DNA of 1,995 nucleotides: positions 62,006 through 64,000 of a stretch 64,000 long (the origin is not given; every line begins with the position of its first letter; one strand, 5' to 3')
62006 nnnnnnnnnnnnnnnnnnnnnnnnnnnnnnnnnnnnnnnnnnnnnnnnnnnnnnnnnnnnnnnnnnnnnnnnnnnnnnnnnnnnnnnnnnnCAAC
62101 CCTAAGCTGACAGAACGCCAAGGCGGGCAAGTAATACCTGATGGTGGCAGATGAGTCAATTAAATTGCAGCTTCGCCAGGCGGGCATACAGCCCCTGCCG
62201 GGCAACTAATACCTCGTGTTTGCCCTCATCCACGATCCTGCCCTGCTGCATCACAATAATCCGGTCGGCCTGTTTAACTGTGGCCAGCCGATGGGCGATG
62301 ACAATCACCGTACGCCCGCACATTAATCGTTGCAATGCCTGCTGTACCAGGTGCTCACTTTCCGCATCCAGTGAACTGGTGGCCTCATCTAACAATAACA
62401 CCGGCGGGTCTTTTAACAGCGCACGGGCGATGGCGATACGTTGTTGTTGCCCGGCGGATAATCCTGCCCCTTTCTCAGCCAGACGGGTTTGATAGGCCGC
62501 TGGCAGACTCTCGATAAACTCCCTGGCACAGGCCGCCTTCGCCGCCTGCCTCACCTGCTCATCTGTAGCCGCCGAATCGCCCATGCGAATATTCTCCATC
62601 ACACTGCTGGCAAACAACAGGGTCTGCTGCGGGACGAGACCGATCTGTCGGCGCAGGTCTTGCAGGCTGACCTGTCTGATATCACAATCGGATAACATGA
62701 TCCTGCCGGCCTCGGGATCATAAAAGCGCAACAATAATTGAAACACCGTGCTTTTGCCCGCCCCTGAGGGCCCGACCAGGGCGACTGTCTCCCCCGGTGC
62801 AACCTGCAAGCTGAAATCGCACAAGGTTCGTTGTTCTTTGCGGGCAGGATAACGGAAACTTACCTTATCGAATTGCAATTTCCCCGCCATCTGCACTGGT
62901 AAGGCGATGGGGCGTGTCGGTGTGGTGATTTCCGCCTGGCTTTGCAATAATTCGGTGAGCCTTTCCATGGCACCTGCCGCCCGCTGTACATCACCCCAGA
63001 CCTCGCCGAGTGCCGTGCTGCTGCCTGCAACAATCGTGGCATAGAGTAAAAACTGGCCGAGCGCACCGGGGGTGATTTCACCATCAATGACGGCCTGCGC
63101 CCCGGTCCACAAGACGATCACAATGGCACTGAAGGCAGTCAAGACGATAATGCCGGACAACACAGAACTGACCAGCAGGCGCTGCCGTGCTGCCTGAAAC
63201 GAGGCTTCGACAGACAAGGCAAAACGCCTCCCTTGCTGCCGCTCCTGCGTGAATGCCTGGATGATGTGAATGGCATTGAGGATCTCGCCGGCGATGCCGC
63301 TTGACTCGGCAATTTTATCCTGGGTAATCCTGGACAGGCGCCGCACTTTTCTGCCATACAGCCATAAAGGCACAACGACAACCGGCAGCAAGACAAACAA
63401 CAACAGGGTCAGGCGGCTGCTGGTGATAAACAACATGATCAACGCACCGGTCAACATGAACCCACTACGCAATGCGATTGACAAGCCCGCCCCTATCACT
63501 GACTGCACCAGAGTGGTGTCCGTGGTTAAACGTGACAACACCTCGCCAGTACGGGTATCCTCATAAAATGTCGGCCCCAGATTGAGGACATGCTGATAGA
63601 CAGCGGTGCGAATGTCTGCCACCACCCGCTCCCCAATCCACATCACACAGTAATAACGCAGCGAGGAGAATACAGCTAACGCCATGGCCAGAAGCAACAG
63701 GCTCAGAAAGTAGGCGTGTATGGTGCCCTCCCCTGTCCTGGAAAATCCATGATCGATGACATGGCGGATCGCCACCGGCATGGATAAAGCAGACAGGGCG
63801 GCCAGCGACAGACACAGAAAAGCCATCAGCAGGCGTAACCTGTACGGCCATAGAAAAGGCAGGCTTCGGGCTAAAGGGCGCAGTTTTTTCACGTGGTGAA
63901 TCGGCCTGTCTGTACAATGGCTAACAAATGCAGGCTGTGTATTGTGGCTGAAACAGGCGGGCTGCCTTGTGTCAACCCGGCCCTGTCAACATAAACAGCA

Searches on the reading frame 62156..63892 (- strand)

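Call 5: search_protein_families(library=pfam, proteins=[window:62156-63892:-])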
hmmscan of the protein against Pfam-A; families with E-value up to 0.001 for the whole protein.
window:62156-63892:- (578 aa): 6 families
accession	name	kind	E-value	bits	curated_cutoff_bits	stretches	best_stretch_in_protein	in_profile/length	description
PF00664.28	ABC_membrane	-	3.7e-51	174.9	28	1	21-290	1-272/274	ABC transporter transmembrane region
PF00005.33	ABC_tran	-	1.4e-33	116.8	25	1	359-506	3-137/137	ABC transporter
PF13191.12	AAA_16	-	6e-07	30.6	32.6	1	351-523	5-159/167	AAA ATPase domain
PF02463.25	SMC_N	-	8.2e-07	29.1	40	1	478-550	137-213/220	RecF/RecN/SMC N terminal domain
PF13401.12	AAA_22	-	2.8e-05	24.9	27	1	370-508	8-96/130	AAA domain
PF13304.12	AAA_21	-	7.8e-05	23.3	27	0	371-390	3-22/304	AAA domain, putative AbiEii toxin, Type IV TA system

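Call 7: search_protein_families(library=ncbifam, proteins=[window:62156-63892:-], max_evalue=1e-10)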
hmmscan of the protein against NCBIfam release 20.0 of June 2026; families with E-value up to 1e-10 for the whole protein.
window:62156-63892:- (578 aa): 169 families (the best 25 are shown)
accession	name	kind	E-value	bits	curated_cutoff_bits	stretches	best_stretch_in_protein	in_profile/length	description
TIGR02204.1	MsbA_rel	hypoth_equivalog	6.6e-241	801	780.4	1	2-577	1-576/576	ABC transporter, permease/ATP-binding protein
TIGR00958.1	3a01208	subfamily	2.7e-144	482.1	874.6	1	7-572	149-710/711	antigen peptide transporter 2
TIGR02203.1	MsbA_lipidA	equivalog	2e-140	469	602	1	9-578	4-571/572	lipid A export permease/ATP-binding protein MsbA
TIGR01846.1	type_I_sec_HlyB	subfamily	3.5e-124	415.6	725.55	1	22-576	141-692/694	type I secretion system permease/ATPase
NF008381.0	PRK11176.1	equivalog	1.3e-122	410.2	867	1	7-578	13-581/582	lipid A ABC transporter ATP-binding protein/permease MsbA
NF052233.1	CphA_assoc_ABC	equivalog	1.8e-114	383.8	880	1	8-576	173-743/766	cyanophycin metabolism-associated ABC transporter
NF045513.1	HepA_fam_ABC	equivalog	1.7e-105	353.7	725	1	60-576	94-609/610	heterocyst formation ABC transporter subunit HepA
NF010178.0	PRK13657.1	equivalog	1.9e-102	343.7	733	1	4-577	4-571/588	glucan ABC transporter ATP-binding protein/ permease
TIGR03797.1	NHLM_micro_ABC2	equivalog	8.6e-98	328.6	709.4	1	25-576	142-685/686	NHLP bacteriocin export ABC transporter permease/ATPase subunit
TIGR03375.1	type_I_sec_LssB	subfamily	2.1e-97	327.1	693.1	1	30-563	160-689/696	type I secretion system permease/ATPase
TIGR03796.1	NHLM_micro_ABC1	equivalog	2.4e-95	320.2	853.3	1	29-573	164-709/710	NHLP family bacteriocin export ABC transporter peptidase/permease/ATPase subunit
TIGR01193.1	bacteriocin_ABC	subfamily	4.8e-93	313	523.85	1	38-573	175-706/708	peptide cleavage/export ABC transporter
NF008055.0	PRK10789.1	equivalog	3e-87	293.4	845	1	20-576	17-571/590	SmdA family multidrug ABC transporter permease/ATP-binding protein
TIGR02857.1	CydD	equivalog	1.8e-85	287.9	435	1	19-548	3-529/529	thiol reductant ABC exporter subunit CydD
NF008056.1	PRK10790.1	equivalog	9.1e-82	275.4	746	1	6-576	10-575/584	SmdB family multidrug efflux ABC transporter permease/ATP-binding protein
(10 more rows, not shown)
